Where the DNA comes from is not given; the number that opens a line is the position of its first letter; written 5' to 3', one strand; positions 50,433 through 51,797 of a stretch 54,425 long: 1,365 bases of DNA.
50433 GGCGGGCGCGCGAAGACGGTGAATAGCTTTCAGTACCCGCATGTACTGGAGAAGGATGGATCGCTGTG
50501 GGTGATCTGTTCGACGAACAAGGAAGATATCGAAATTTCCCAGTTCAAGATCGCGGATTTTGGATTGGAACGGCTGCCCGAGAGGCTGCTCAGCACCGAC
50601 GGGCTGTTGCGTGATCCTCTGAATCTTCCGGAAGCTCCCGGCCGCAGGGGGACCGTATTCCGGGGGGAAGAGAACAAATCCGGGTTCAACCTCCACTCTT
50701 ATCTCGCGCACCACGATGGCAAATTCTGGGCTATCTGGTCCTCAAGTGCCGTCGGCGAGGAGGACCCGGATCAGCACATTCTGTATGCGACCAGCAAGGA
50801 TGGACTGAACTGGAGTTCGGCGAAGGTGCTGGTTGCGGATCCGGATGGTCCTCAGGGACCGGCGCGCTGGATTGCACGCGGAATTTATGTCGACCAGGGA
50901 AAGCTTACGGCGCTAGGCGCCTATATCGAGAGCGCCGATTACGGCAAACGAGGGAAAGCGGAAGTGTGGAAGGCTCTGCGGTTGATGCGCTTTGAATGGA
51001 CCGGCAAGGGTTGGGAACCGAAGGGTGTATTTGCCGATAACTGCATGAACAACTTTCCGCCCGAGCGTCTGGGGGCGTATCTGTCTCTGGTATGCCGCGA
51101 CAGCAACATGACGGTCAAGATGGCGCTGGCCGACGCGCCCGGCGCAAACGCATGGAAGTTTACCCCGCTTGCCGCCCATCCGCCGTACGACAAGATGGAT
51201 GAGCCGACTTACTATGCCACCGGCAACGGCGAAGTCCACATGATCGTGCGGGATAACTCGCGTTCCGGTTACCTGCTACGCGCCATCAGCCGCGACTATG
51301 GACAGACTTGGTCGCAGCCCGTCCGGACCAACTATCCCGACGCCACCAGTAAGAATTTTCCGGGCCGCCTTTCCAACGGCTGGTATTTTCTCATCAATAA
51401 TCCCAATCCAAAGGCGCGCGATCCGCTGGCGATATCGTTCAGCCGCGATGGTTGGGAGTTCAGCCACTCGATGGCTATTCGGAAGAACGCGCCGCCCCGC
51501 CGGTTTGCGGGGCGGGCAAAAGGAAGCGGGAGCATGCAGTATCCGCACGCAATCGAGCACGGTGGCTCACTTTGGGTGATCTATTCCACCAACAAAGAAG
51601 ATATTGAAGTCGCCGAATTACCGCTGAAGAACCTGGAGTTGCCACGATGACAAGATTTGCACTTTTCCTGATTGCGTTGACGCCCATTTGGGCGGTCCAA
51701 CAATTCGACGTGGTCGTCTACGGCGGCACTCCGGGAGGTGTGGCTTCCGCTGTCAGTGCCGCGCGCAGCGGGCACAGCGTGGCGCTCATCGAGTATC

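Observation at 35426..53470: Eighteen-kb, ten-gene operon bracketed by paralogous exported flavoproteins and combining a CxxCH protein, DUF1501, three BNR propellers, a sulfatase and a large hydrolase: candidate novel oxidative glycan-processing system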

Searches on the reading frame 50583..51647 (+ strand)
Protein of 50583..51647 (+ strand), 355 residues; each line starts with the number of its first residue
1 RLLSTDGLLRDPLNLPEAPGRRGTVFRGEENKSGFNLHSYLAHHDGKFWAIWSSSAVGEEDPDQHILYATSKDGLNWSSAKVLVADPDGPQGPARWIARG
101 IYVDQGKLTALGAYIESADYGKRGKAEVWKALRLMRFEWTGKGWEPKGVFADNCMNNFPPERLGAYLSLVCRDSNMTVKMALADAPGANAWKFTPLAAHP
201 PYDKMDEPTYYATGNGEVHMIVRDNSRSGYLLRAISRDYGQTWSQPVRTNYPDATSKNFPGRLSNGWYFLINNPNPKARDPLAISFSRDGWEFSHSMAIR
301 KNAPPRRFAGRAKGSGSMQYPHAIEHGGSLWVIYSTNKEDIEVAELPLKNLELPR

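Call 60: find_homologous_proteins(query=window:50583-51647:+, max_evalue=1e-10)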
Query window:50583-51647:+ (355 aa): 620 proteins with E <= 1e-10 among 5453 candidates; the best 120 are listed.
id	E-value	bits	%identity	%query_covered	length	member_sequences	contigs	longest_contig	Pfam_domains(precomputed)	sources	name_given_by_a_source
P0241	3.7e-194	663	68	96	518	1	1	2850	PF24067.2,PF13088.13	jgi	-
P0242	3.0e-185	634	75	100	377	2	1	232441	PF13088.13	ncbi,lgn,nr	ncbi:MAG: exo-alpha-sialidase [Bryobacterales bacterium]|nr:exo-alpha-sialidase [Bryobacterales bact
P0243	1.4e-184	632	75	99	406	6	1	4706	PF24067.2,PF13088.13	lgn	-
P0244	6.8e-184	629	75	100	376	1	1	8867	PF13088.13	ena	-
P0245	5.8e-183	626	75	100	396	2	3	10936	PF13088.13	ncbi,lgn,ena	-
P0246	4.5e-182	623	76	99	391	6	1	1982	PF13088.13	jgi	-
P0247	8.3e-179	613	76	95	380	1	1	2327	PF13088.13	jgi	jgi:predicted neuraminidase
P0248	1.2e-178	612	74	97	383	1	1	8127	PF13088.13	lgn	-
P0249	3.7e-178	611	72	100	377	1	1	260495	PF13088.13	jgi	-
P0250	4.2e-178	610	72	99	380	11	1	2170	PF13088.13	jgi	jgi:hypothetical protein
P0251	4.1e-176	604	71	100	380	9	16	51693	PF13088.13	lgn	-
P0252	8.7e-176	603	70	100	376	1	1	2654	PF13088.13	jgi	jgi:hypothetical protein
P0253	8.4e-175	599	72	100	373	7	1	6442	PF13088.13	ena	-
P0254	7.4e-171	586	71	98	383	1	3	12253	PF24067.2,PF13088.13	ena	-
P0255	1.1e-170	586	73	96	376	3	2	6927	PF13088.13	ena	-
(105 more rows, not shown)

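Call 79: search_solved_structures(query=A3, max_evalue=0.01, show_alignments=1)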
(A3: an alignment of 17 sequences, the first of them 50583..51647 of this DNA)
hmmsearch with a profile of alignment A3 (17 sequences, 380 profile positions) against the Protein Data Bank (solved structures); distinct sequences matched with E-value up to 0.01: 51.
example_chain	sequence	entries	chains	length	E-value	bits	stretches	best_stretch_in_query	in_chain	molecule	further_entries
5mqr_A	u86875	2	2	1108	5.3e-29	104.4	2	254-372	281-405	Beta-L-arabinobiosidase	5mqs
5tsp_A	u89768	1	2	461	1.9e-07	33.5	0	227-305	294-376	Sialidase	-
2bf6_A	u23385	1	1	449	2.2e-07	33.3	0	226-305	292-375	EXO-ALPHA-SIALIDASE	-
2vk5_A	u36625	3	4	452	2.2e-07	33.2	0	226-305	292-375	EXO-ALPHA-SIALIDASE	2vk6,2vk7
8u2a_A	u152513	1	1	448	2.2e-07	33.2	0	226-305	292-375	Exo-alpha-sialidase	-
8u5o_A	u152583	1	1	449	2.3e-07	33.2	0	226-305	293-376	Exo-alpha-sialidase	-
4x6k_A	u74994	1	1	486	2.4e-06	29.9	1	200-271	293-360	Anhydrosialidase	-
8xve_R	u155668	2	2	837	2.4e-06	29.8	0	227-305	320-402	Exo-alpha-sialidase,Endothelin receptor type B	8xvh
4x47_A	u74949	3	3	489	2.4e-06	29.8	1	200-271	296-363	Anhydrosialidase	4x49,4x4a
8xql_R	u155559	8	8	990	4.2e-06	29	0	227-305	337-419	Exo-alpha-sialidase,Taste receptor type 2 member 14,LgBiT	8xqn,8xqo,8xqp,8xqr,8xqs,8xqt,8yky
7lbu_A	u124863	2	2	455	1.4e-05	27.3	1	220-270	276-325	Exo-alpha-sialidase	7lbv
4xma_A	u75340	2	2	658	3.3e-05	26.1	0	204-270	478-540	Sialidase B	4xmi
4xe9_A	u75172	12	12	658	3.4e-05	26.1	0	209-270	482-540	Sialidase B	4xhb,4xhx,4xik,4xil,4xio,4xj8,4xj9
4xyx_A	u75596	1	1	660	3.8e-05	25.9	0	205-270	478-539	Sialidase B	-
4xog_A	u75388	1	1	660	3.8e-05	25.9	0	205-270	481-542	Sialidase B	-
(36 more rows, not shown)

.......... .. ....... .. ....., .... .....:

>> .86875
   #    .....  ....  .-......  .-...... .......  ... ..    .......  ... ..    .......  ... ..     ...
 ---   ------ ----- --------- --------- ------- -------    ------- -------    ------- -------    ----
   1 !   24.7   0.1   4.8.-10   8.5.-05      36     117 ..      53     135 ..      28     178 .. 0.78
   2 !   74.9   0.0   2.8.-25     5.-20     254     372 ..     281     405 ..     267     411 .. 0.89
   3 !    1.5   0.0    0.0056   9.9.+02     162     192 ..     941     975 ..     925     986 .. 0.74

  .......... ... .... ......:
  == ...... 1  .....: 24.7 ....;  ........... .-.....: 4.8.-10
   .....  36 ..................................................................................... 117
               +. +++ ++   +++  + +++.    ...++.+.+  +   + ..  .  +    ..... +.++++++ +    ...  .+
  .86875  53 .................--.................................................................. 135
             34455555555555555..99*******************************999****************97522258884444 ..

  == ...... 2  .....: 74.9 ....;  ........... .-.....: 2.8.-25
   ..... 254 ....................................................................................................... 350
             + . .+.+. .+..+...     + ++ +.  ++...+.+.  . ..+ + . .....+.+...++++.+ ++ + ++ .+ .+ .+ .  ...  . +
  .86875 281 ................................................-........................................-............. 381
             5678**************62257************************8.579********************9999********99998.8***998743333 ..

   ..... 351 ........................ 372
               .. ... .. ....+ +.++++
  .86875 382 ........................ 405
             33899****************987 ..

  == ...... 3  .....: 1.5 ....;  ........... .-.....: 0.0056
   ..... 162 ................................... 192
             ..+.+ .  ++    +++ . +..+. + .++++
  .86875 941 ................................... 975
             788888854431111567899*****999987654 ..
